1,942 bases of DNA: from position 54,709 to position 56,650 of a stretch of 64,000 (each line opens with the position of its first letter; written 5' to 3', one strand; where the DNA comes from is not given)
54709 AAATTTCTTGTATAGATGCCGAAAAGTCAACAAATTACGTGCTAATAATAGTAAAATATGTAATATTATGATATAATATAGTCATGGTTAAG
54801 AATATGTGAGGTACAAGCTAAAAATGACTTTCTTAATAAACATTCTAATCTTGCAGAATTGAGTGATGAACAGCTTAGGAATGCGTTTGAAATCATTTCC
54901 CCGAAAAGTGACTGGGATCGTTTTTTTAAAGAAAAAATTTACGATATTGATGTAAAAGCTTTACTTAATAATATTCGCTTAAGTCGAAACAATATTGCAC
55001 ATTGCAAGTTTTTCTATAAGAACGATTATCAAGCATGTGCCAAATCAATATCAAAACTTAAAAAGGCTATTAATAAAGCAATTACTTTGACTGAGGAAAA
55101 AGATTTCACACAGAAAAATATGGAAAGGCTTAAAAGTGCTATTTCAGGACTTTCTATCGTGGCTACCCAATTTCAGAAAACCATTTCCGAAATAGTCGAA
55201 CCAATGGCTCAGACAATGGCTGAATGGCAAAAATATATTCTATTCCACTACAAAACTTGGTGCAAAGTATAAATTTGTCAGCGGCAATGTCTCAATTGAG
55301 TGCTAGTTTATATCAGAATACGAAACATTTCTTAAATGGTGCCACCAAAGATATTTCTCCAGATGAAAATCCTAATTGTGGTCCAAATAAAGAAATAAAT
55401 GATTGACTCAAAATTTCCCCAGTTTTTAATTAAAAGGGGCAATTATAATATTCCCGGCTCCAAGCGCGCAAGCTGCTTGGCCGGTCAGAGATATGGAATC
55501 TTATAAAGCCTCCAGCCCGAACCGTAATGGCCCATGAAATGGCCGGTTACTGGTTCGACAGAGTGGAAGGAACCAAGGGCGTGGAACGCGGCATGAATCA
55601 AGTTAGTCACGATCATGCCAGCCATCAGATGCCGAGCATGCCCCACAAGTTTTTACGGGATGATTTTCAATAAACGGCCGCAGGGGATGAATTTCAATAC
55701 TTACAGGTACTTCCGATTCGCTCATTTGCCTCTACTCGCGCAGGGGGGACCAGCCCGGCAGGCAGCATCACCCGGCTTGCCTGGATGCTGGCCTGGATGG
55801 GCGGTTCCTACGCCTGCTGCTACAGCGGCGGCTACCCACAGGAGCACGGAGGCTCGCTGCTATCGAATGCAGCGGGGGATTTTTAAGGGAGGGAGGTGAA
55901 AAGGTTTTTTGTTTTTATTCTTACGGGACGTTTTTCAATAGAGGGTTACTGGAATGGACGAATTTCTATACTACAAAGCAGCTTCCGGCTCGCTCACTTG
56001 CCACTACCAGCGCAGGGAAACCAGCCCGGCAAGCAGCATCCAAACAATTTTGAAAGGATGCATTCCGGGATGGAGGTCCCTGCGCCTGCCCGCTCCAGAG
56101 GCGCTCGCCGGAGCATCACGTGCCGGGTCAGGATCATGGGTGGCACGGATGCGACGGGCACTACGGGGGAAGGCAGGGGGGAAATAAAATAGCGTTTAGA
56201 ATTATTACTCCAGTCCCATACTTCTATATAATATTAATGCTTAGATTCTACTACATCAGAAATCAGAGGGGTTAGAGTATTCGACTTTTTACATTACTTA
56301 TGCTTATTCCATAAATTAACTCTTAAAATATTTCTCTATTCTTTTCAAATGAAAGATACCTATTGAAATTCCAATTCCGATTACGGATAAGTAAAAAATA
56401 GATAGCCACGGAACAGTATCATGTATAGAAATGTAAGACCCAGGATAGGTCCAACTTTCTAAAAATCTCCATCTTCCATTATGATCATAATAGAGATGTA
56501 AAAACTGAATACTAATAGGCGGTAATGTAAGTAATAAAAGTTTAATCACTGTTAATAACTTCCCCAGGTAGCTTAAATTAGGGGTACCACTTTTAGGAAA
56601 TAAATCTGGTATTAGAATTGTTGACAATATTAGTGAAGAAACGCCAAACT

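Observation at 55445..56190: GC-rich 750-bp block of three diverged tandem units with a conserved stem: candidate novel ncRNA array or foreign element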

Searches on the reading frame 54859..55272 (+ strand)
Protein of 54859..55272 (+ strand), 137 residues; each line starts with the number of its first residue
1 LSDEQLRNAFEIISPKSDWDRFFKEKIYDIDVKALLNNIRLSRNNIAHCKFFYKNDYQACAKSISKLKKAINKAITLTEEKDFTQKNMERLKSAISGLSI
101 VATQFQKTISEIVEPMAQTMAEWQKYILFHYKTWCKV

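Call 23: find_encoding_contigs(protein=window:54859-55272:+, flank=6000, max_places=8)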
Protein window:54859-55272:+ (137 aa): 1 contig read that carries it; 1 place shown.
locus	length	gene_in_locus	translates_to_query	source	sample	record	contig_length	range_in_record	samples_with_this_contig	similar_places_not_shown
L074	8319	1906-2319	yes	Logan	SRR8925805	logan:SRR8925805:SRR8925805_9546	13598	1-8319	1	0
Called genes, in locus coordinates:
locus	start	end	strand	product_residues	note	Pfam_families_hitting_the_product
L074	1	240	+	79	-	?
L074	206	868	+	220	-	PF14344:DUF4397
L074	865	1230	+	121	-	PF00081:Sod_Fe_N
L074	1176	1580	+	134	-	PF02777:Sod_Fe_C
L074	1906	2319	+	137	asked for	PF18731:HEPN_Swt1 (weak)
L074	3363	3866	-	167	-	-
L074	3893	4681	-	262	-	-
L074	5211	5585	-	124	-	-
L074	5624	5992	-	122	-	PF24722:DUF7674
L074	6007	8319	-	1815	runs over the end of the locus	PF05593:RHS_repeat (weak), PF25023:TEN_YD-shell (weak), PF05593:RHS_repeat (weak), PF25023:TEN_YD-shell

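Call 81: search_protein_families(library=pfam, proteins=[window:54859-55272:+], max_evalue=0.01)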
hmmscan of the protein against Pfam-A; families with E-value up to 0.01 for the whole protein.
window:54859-55272:+ (137 aa): 1 family
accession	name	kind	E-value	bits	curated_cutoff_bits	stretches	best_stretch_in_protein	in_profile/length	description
PF18731.6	HEPN_Swt1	-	3e-06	27.9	27.5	1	5-72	51-115/115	Swt1-like HEPN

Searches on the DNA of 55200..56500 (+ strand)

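Call 5: search_rna_families(source=window, start=55200, end=56500, threshold=evalue, max_evalue=10, show_alignments=4)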
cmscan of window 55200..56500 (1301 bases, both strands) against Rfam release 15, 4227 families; matches with E-value up to 10: 9.
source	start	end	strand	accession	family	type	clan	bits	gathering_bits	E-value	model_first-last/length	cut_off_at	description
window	55326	55457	+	RF01619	ceN115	Gene; sRNA;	-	19.4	44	0.27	1-159/159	no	C. elegans sRNA ceN115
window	56183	56258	-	RF03400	mir-728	Gene; miRNA;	-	18.5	70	3.8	1-62/62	no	mir-728 microRNA precursor family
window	56068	56151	+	RF03078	chrB-a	Cis-reg;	-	16.4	43.9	6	1-80/80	no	chrB-a RNA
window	55277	55364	-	RF01498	Afu_190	Gene; snRNA; snoRNA; CD-box;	-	16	35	1.9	1-100/100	no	A. fumigatus snoRNA Afu_190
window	55213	55257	-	RF03280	mir-7583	Gene; miRNA;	-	16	48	9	1-58/58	no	mir-7583 microRNA precursor family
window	55510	55576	-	RF02147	MEG8_3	Gene; lncRNA;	-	15.2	40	0.58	1-66/66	no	Maternally expressed 8 exon 3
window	55207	55300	-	RF01185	snR75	Gene; snRNA; snoRNA; CD-box;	CL00045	14.1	40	4.6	1-88/88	no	Small nucleolar RNA snR75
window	55747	55773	-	RF01293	ACA59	Gene; snRNA; snoRNA; HACA-box;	-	13.7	43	6.2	19-45/151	no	Small nucleolar RNA ACA59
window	55299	55410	-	RF02111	IS009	Gene;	-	11.6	117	6.1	1-199/199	no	IS009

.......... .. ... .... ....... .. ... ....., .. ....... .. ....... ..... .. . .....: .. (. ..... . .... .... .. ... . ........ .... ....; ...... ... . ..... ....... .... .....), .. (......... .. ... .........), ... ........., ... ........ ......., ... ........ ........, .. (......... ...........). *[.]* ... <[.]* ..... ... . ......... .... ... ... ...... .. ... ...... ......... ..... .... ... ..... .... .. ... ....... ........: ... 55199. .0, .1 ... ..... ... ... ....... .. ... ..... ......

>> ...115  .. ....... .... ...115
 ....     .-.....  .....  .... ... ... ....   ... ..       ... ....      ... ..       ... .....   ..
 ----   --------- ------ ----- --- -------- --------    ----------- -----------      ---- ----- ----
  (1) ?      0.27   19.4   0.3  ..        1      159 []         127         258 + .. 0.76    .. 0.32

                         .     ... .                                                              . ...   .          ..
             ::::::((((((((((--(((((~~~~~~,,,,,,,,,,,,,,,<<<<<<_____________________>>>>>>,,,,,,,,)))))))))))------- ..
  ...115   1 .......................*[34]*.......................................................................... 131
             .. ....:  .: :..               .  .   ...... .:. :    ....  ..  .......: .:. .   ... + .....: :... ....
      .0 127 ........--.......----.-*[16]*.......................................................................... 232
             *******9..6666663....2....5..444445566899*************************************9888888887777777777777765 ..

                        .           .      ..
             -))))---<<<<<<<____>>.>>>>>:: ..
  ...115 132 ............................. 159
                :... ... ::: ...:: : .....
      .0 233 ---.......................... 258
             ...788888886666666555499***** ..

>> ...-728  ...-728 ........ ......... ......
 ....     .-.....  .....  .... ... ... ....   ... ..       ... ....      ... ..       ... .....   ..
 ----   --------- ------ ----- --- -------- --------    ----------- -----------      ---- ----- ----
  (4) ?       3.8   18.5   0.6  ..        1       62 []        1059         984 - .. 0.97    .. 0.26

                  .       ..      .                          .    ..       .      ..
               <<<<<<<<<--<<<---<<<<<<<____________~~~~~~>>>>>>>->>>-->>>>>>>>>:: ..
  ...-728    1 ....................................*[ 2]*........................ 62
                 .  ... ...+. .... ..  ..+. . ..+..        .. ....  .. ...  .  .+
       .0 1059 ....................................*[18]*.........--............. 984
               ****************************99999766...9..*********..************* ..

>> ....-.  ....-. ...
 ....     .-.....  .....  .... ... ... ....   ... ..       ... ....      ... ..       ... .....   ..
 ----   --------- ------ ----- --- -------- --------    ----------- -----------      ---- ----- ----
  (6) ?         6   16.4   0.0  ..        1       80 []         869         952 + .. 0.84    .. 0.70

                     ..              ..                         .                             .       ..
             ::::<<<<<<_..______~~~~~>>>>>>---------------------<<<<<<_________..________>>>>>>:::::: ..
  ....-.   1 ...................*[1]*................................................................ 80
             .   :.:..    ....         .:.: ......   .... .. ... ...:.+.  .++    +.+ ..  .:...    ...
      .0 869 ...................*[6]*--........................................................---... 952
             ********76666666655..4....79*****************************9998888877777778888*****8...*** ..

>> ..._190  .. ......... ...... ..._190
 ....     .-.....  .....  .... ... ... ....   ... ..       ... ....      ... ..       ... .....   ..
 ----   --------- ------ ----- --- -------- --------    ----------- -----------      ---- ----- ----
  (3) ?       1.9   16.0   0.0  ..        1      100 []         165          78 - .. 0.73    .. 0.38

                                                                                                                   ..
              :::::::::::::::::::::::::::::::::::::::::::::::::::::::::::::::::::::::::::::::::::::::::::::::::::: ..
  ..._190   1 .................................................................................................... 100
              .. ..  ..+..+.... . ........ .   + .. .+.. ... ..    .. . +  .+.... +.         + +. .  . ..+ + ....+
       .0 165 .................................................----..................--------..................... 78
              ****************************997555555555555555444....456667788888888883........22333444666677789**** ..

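Call 9: search_dna_similar(query=window:55440-56195:+, collection=plasmids, mode=distant, max_evalue=0.01)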
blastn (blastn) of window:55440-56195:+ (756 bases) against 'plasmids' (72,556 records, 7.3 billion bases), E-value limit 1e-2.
No match.

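Call 10: search_dna_similar(query=window:55440-56195:+, collection=phages, mode=distant, max_evalue=0.01)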
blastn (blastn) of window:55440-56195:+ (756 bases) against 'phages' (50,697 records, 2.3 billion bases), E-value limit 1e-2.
No match.

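Call 79: search_rna_families(sources=[L010, L070, L094, L102, L103, L105, L106, L111, L112, L100], threshold=gathering)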
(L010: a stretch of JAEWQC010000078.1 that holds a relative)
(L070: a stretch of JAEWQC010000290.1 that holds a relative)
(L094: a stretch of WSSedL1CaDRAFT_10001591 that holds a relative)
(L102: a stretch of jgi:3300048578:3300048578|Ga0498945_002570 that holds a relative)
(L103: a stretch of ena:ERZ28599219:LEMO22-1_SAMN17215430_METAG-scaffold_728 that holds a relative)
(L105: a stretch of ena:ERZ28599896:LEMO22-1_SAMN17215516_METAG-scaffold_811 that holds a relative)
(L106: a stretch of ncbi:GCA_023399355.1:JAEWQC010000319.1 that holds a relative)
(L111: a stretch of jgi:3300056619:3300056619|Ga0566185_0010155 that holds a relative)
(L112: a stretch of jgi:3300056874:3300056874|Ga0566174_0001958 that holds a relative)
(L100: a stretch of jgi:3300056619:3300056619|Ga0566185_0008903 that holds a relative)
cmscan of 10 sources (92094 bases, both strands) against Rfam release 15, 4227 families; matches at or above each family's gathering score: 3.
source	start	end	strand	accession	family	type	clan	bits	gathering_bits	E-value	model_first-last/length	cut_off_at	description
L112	5350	5477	+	RF00050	FMN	Cis-reg; riboswitch;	-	118.9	66.2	5.5e-27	1-138/138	no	FMN riboswitch aptamer (RFN element)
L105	12050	12192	-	RF02003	group-II-D1D4-4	Intron;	CL00102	90.2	49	2.2e-18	1-138/138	no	Group II catalytic intron D1-D4-4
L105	10260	10338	-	RF00029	Intron_gpII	Intron;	-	45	40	1.9e-05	1-77/77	no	Group II catalytic intron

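Call 80: search_rna_families(source=L102, start=150, end=1400, threshold=evalue, max_evalue=1)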
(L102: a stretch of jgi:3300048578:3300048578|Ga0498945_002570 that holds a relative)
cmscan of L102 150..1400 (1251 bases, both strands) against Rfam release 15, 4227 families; matches with E-value up to 1: 0.
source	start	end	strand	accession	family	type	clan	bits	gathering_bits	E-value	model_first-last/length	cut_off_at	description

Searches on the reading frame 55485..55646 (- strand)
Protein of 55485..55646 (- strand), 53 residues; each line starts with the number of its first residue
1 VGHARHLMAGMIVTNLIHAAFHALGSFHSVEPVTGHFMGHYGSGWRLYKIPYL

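Call 81: search_protein_families(library=pfam, proteins=[window:55485-55646:-], max_evalue=0.01)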
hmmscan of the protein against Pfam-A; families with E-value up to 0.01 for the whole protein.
window:55485-55646:- (53 aa): 0 families
